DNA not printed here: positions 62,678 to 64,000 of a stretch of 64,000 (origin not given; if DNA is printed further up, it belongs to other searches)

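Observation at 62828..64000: lipB and lipA lie in a single uninterrupted reading frame (natural LipB-LipA fusion?)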

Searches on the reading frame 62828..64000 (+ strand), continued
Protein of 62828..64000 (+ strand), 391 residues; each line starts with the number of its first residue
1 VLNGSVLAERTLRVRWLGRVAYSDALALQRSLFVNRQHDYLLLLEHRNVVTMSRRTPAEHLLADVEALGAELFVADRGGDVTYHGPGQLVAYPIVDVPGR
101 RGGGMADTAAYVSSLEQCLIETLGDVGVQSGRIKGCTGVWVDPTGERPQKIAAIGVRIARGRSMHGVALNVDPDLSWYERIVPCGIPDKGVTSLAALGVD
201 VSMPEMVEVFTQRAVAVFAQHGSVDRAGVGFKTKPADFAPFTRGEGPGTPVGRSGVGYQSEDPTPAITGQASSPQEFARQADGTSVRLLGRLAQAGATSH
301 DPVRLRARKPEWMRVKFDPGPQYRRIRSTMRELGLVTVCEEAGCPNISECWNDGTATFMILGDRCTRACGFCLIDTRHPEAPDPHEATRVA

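Call 48: find_homologous_proteins(query=L016:4013-5677:+, max_evalue=1e-30)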
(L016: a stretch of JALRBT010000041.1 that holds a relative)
Query L016:4013-5677:+ (555 aa): 8000 proteins with E <= 1e-30 among 8000 candidates; the best 120 are listed.
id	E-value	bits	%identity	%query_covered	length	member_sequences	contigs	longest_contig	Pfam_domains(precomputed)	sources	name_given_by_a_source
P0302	0.0e+0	1219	96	100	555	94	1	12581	PF16881.11,PF21948.2,PF04055.28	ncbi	ncbi:MAG: lipoyl synthase [Ilumatobacteraceae bacterium]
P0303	0.0e+0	1130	97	91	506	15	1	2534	PF16881.11,PF21948.2,PF04055.28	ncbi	ncbi:MAG: lipoyl synthase, partial [Ilumatobacteraceae bacterium]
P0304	0.0e+0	1105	91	96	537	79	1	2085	PF16881.11,PF21948.2,PF04055.28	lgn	-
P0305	0.0e+0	1078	88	98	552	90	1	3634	PF16881.11,PF21948.2,PF04055.28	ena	-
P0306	0.0e+0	1050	86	96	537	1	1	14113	PF16881.11,PF21948.2,PF04055.28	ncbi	-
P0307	1.0e-296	1003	82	98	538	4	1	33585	PF16881.11,PF21948.2,PF04055.28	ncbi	ncbi:MAG: lipoyl synthase [Actinomycetota bacterium]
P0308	1.3e-295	999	82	95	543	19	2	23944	PF16881.11,PF21948.2,PF04055.28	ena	-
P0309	2.7e-294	995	81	99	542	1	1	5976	PF16881.11,PF21948.2,PF04055.28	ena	-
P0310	6.0e-294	994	80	99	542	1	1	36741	PF16881.11,PF21948.2,PF04055.28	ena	-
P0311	2.1e-293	992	80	99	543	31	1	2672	PF16881.11,PF21948.2,PF04055.28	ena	-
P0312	3.3e-293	991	80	99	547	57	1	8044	PF16881.11,PF21948.2,PF04055.28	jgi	-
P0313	3.6e-293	991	80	99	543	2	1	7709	PF16881.11,PF21948.2,PF04055.28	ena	-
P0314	3.6e-292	988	80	99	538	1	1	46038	PF16881.11,PF21948.2,PF04055.28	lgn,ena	-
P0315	7.9e-291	984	82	94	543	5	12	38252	PF16881.11,PF21948.2,PF04055.28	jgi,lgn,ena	-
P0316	1.3e-290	983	81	96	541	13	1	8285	PF16881.11,PF21948.2,PF04055.28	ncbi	ncbi:MAG: lipoyl synthase [Actinomycetota bacterium]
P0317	1.3e-290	983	79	99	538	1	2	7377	PF16881.11,PF21948.2,PF04055.28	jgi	jgi:lipoic acid synthetase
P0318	1.1e-289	980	83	94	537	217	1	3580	PF21948.2,PF04055.28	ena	-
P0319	3.3e-288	975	79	99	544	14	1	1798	PF16881.11,PF21948.2,PF04055.28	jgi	jgi:lipoic acid synthetase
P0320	3.9e-287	971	80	96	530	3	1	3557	PF16881.11,PF21948.2,PF04055.28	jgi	jgi:lipoic acid synthetase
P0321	2.8e-286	969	78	98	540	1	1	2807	PF16881.11,PF21948.2,PF04055.28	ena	-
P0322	5.8e-286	968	78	98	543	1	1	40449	PF16881.11,PF21948.2,PF04055.28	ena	-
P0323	6.9e-286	967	81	94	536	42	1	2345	PF16881.11,PF21948.2,PF04055.28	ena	-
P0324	1.4e-285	966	79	98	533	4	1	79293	PF16881.11,PF21948.2,PF04055.28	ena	-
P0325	2.3e-285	966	80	94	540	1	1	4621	PF16881.11,PF21948.2,PF04055.28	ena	-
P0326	2.8e-285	965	78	98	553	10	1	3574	PF16881.11,PF21948.2,PF04055.28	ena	-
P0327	6.1e-285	964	79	94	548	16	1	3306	PF16881.11,PF21948.2,PF04055.28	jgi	jgi:lipoic acid synthetase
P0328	7.5e-285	964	80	94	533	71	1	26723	PF16881.11,PF21948.2,PF04055.28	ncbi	ncbi:MAG: lipoyl synthase [Actinomycetota bacterium]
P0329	1.0e-284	963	80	94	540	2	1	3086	PF16881.11,PF21948.2,PF04055.28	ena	-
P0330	1.7e-284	963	80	94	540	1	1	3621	PF16881.11,PF21948.2,PF04055.28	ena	-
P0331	4.8e-281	951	79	94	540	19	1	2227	PF16881.11,PF21948.2,PF04055.28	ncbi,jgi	-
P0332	5.0e-281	951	77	98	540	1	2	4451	PF16881.11,PF21948.2,PF04055.28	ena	-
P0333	5.1e-281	951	78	96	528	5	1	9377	PF16881.11,PF21948.2,PF04055.28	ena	-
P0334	1.2e-280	950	78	96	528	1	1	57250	PF16881.11,PF21948.2,PF04055.28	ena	-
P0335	1.3e-280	950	78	97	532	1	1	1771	PF16881.11,PF21948.2,PF04055.28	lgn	-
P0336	2.6e-280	949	79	94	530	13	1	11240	PF16881.11,PF21948.2,PF04055.28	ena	-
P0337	7.5e-280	947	79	94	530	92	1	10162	PF16881.11,PF21948.2,PF04055.28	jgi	-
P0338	6.3e-279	944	78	94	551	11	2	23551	PF16881.11,PF21948.2,PF04055.28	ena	-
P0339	3.1e-276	935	77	95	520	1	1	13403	PF16881.11,PF21948.2,PF04055.28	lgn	-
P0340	1.8e-261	887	75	94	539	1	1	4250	PF16881.11,PF21948.2,PF04055.28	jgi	jgi:lipoic acid synthetase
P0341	9.0e-261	884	75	95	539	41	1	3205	PF21948.2,PF04055.28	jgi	jgi:lipoic acid synthetase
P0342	2.3e-260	883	75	95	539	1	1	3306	PF21948.2,PF04055.28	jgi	-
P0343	9.6e-260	881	75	95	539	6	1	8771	PF21948.2,PF04055.28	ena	-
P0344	1.8e-258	877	74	96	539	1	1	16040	PF21948.2,PF04055.28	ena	-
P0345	5.0e-258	875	74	95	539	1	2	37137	PF21948.2,PF04055.28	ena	-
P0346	1.3e-234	798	68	94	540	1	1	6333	PF16881.11,PF21948.2,PF04055.28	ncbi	-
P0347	7.2e-233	792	68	94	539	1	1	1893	PF16881.11,PF21948.2,PF04055.28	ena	-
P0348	1.9e-232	791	68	94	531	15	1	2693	PF16881.11,PF21948.2,PF04055.28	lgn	-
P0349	1.9e-232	791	68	94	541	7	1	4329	PF16881.11,PF21948.2,PF04055.28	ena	-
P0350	6.4e-232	789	67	96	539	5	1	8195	PF16881.11,PF21948.2,PF04055.28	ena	-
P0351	6.8e-232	789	68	94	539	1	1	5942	PF16881.11,PF21948.2,PF04055.28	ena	-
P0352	1.1e-231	788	68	94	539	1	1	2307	PF16881.11,PF21948.2,PF04055.28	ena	-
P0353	1.5e-231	788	68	94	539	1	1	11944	PF16881.11,PF21948.2,PF04055.28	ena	-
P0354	2.5e-231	787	67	96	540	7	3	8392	PF16881.11,PF21948.2,PF04055.28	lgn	-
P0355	2.8e-231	787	68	94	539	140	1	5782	PF16881.11,PF21948.2,PF04055.28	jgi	jgi:lipoic acid synthetase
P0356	4.8e-231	786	69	94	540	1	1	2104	PF16881.11,PF21948.2,PF04055.28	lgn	-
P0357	1.3e-230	785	68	94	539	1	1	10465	PF16881.11,PF21948.2,PF04055.28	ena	-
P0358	1.3e-230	785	68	94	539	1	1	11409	PF16881.11,PF21948.2,PF04055.28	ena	-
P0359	1.5e-230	785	68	94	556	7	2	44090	PF16881.11,PF21948.2,PF04055.28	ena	-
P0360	1.6e-230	785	67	96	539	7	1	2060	PF16881.11,PF21948.2,PF04055.28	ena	-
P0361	2.7e-230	784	68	94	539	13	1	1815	PF16881.11,PF21948.2,PF04055.28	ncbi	-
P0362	3.2e-230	784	68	94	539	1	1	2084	PF16881.11,PF21948.2,PF04055.28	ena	-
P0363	3.3e-230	784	69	94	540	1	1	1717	PF16881.11,PF21948.2,PF04055.28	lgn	-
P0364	4.3e-230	783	68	94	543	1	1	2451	PF16881.11,PF21948.2,PF04055.28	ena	-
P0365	5.1e-230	783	69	94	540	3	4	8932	PF16881.11,PF21948.2,PF04055.28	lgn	-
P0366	5.3e-230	783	68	94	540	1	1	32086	PF16881.11,PF21948.2,PF04055.28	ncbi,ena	-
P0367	8.3e-230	782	68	94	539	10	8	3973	PF16881.11,PF21948.2,PF04055.28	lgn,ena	-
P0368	1.0e-229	782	68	94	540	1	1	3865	PF16881.11,PF21948.2,PF04055.28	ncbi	-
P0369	1.1e-229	782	67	94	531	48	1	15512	PF21948.2,PF04055.28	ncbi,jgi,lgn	-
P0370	1.1e-229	782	68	94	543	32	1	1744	PF16881.11,PF21948.2,PF04055.28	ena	-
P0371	1.2e-229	782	68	94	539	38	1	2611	PF16881.11,PF21948.2,PF04055.28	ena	-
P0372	1.3e-229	782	67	94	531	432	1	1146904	PF21948.2,PF04055.28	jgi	jgi:lipoyl synthase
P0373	1.4e-229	781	68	94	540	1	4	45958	PF16881.11,PF21948.2,PF04055.28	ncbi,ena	-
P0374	2.8e-229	780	68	94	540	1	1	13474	PF16881.11,PF21948.2,PF04055.28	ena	-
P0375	5.7e-229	779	68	94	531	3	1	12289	PF21948.2,PF04055.28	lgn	-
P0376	6.9e-229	779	67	94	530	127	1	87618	PF21948.2,PF04055.28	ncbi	-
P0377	8.0e-229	779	69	94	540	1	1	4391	PF16881.11,PF21948.2,PF04055.28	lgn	-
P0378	1.0e-228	779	69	94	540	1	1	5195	PF16881.11,PF21948.2,PF04055.28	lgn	-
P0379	1.8e-228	778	81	77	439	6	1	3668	PF16881.11,PF21948.2,PF04055.28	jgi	jgi:lipoic acid synthetase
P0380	3.3e-228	777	66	94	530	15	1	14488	PF21948.2,PF04055.28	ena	-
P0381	4.1e-228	777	68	93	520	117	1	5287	PF16881.11,PF21948.2,PF04055.28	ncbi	-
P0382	6.7e-228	776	67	94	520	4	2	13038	PF16881.11,PF21948.2,PF04055.28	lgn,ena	-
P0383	8.3e-228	776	66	94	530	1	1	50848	PF16881.11,PF21948.2,PF04055.28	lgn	-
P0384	8.5e-228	776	66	94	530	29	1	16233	PF21948.2,PF04055.28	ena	-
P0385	2.3e-227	774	67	94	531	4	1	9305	PF21948.2,PF04055.28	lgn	-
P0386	3.7e-227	774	68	94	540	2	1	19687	PF16881.11,PF21948.2,PF04055.28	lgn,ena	-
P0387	4.1e-227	773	64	96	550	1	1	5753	PF16881.11,PF21948.2,PF04055.28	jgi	jgi:lipoic acid synthetase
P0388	4.5e-227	773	67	94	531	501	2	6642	PF21948.2,PF04055.28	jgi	jgi:lipoic acid synthetase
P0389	5.3e-227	773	64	96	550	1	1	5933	PF16881.11,PF21948.2,PF04055.28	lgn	-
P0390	6.1e-227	773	64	96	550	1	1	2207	PF16881.11,PF21948.2,PF04055.28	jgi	jgi:lipoic acid synthetase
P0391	8.2e-227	772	64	96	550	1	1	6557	PF16881.11,PF21948.2,PF04055.28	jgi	jgi:lipoic acid synthetase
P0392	9.2e-227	772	64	96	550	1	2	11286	PF16881.11,PF21948.2,PF04055.28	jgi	-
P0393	1.1e-226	772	64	96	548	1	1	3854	PF16881.11,PF21948.2,PF04055.28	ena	-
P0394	1.2e-226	772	64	96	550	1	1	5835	PF16881.11,PF21948.2,PF04055.28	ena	-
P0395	1.2e-226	772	64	96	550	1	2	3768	PF16881.11,PF21948.2,PF04055.28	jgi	-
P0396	1.3e-226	772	64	96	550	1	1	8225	PF16881.11,PF21948.2,PF04055.28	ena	-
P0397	1.3e-226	772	64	96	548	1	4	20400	PF16881.11,PF21948.2,PF04055.28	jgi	jgi:lipoic acid synthetase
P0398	1.9e-226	771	64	96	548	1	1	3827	PF16881.11,PF21948.2,PF04055.28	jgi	-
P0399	2.4e-226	771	64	96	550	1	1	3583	PF16881.11,PF21948.2,PF04055.28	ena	-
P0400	3.1e-226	770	66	94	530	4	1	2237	PF21948.2,PF04055.28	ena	-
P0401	3.2e-226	770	67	94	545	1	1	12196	PF16881.11,PF21948.2,PF04055.28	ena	-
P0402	3.3e-226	770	64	96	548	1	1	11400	PF16881.11,PF21948.2,PF04055.28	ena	-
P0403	3.7e-226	770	64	96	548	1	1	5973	PF16881.11,PF21948.2,PF04055.28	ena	-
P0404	4.2e-226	770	64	96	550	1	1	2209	PF16881.11,PF21948.2,PF04055.28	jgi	jgi:lipoic acid synthetase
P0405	4.3e-226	770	64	96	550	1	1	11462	PF16881.11,PF21948.2,PF04055.28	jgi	-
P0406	4.4e-226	770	64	96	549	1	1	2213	PF16881.11,PF21948.2,PF04055.28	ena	-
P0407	4.5e-226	770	64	96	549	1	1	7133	PF16881.11,PF21948.2,PF04055.28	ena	-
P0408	4.8e-226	770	66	94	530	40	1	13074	PF21948.2,PF04055.28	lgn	-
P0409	5.0e-226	770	64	96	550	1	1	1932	PF16881.11,PF21948.2,PF04055.28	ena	-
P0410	5.2e-226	770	64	96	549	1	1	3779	PF16881.11,PF21948.2,PF04055.28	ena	-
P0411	5.6e-226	770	64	96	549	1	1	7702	PF16881.11,PF21948.2,PF04055.28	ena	-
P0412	5.7e-226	770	64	96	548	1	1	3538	PF16881.11,PF21948.2,PF04055.28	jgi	-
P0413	5.8e-226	770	67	94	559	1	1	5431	PF16881.11,PF21948.2,PF04055.28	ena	-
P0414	5.9e-226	770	64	96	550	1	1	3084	PF16881.11,PF21948.2,PF04055.28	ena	-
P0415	5.9e-226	770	64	96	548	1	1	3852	PF16881.11,PF21948.2,PF04055.28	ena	-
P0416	6.1e-226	769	64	96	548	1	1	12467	PF16881.11,PF21948.2,PF04055.28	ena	-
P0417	6.1e-226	769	64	96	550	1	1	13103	PF16881.11,PF21948.2,PF04055.28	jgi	jgi:lipoic acid synthetase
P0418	6.2e-226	769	64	96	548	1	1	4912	PF16881.11,PF21948.2,PF04055.28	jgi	jgi:lipoic acid synthetase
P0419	6.2e-226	769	64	96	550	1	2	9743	PF16881.11,PF21948.2,PF04055.28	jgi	-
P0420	6.4e-226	769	67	94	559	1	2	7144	PF16881.11,PF21948.2,PF04055.28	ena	-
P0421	6.7e-226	769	64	96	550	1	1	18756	PF16881.11,PF21948.2,PF04055.28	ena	-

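Call 52: search_protein_families(library=ncbifam, proteins=[P0001, P0142, P0144], max_evalue=1e-10)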
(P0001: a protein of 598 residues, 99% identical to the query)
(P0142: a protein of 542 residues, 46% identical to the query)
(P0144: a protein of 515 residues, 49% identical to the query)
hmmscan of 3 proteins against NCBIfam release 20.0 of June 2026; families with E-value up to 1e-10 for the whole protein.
P0001 (598 aa): 10 families
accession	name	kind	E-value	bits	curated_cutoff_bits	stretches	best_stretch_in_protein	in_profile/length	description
NF004019.1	PRK05481.1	subfamily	2.2e-118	394.7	203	1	309-587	1-281/286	lipoyl synthase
TIGR00510.1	lipA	equivalog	1e-112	376.4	310.25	1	306-581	14-292/302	lipoyl synthase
NF009544.0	PRK12928.1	subfamily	2.3e-112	375.1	210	1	306-583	17-297/300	lipoyl synthase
NF053790.1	LplA_LipA_fuse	exception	2.6e-100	336.8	800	1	306-581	330-605/606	bifunctional lipoate--protein ligase/lipoyl synthase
NF010925.0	PRK14345.1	equivalog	3.5e-56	190.5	155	1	8-223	10-222/236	lipoyl(octanoyl) transferase LipB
NF010921.0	PRK14341.1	equivalog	9.1e-48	162.6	230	1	32-220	41-225/230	lipoyl(octanoyl) transferase LipB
TIGR00214.1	lipB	equivalog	1.2e-40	139.1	83.55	1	36-198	10-164/187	lipoyl(octanoyl) transferase LipB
NF010923.0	PRK14343.1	equivalog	3.2e-39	134.9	298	1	8-221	11-221/237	lipoyl(octanoyl) transferase LipB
NF010922.0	PRK14342.1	equivalog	2.5e-38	131.5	235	1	10-218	4-203/215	lipoyl(octanoyl) transferase LipB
TIGR00433.2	bioB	equivalog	4.7e-11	42.5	225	1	364-532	50-220/307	biotin synthase BioB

P0142 (542 aa): 9 families
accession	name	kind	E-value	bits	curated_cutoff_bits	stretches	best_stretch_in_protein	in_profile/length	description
NF004019.1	PRK05481.1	subfamily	1.9e-111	371.9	203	1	8-287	2-283/286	lipoyl synthase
NF009544.0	PRK12928.1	subfamily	7.8e-109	363.5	210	1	7-279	20-295/300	lipoyl synthase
TIGR00510.1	lipA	equivalog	4.6e-107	357.8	310.25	1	6-284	16-297/302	lipoyl synthase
NF053790.1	LplA_LipA_fuse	exception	5.5e-102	342.3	800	1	6-279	332-605/606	bifunctional lipoate--protein ligase/lipoyl synthase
NF010925.0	PRK14345.1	equivalog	2.3e-48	164.9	155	1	294-488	11-198/236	lipoyl(octanoyl) transferase LipB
NF010922.0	PRK14342.1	equivalog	8.1e-43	146.2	235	1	295-483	4-180/215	lipoyl(octanoyl) transferase LipB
NF010923.0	PRK14343.1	equivalog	4.4e-42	144.2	298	1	291-478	9-190/237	lipoyl(octanoyl) transferase LipB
NF010921.0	PRK14341.1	equivalog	8.1e-41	139.9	230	1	303-483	23-200/230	lipoyl(octanoyl) transferase LipB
TIGR00214.1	lipB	equivalog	8.6e-41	139.6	83.55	1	322-483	7-161/187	lipoyl(octanoyl) transferase LipB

P0144 (515 aa): 9 families
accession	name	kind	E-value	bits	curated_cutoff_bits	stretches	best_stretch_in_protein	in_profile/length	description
NF004019.1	PRK05481.1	subfamily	1.8e-109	365.4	203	1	15-293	1-277/286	lipoyl synthase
NF009544.0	PRK12928.1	subfamily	2.5e-109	365.1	210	1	10-292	15-296/300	lipoyl synthase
NF053790.1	LplA_LipA_fuse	exception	1.3e-99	334.4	800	1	10-291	328-605/606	bifunctional lipoate--protein ligase/lipoyl synthase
TIGR00510.1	lipA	equivalog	4.3e-98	328.3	310.25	1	11-291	13-292/302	lipoyl synthase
NF010925.0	PRK14345.1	equivalog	1.7e-53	181.7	155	1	296-508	11-218/236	lipoyl(octanoyl) transferase LipB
NF010921.0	PRK14341.1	equivalog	3.9e-43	147.5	230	1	305-511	23-227/230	lipoyl(octanoyl) transferase LipB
TIGR00214.1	lipB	equivalog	1.9e-39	135.2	83.55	1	325-508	8-187/187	lipoyl(octanoyl) transferase LipB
NF010923.0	PRK14343.1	equivalog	2.7e-39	135.1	298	1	293-511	9-222/237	lipoyl(octanoyl) transferase LipB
NF010922.0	PRK14342.1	equivalog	2.2e-38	131.7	235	1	299-510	6-206/215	lipoyl(octanoyl) transferase LipB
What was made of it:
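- On LipB octanoyltransferase (NCBIfam NF010925 / TIGR00214; Pfam PF21948): P0001 gives the same result (call 52).
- On LipA lipoyl synthase (TIGR00510; Pfam PF16881 + PF04055): The 99% identical full-length P0001 scores 376.4 against 310.25 (call 52).
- On NCBIfam NF053790 LplA_LipA_fuse (bifunctional lipoate-protein ligase/lipoyl synthase): P0001 scores 336.8 bits and matches only model positions 330-605, the LipA half (call 52).
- Closest known: NCBIfam NF053790 'LplA_LipA_fuse', bifunctional lipoate-protein ligase/lipoyl synthase. Different: P0001 matches only the LipA half of the model (positions 330-605) and scores 337 bits against a cutoff of 800 (call 52).
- Closest known: Independent LipB-LipA fusions. 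Same: P0142 and P0144 pass both the LipA and LipB cutoffs (call 52).
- P0001 passes the curated equivalog cutoffs for lipA (376 vs 310) and LipB (190.5 vs 155; 139 vs 83.6) (call 52). The domain passes two curated LipB equivalog cutoffs (call 52).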
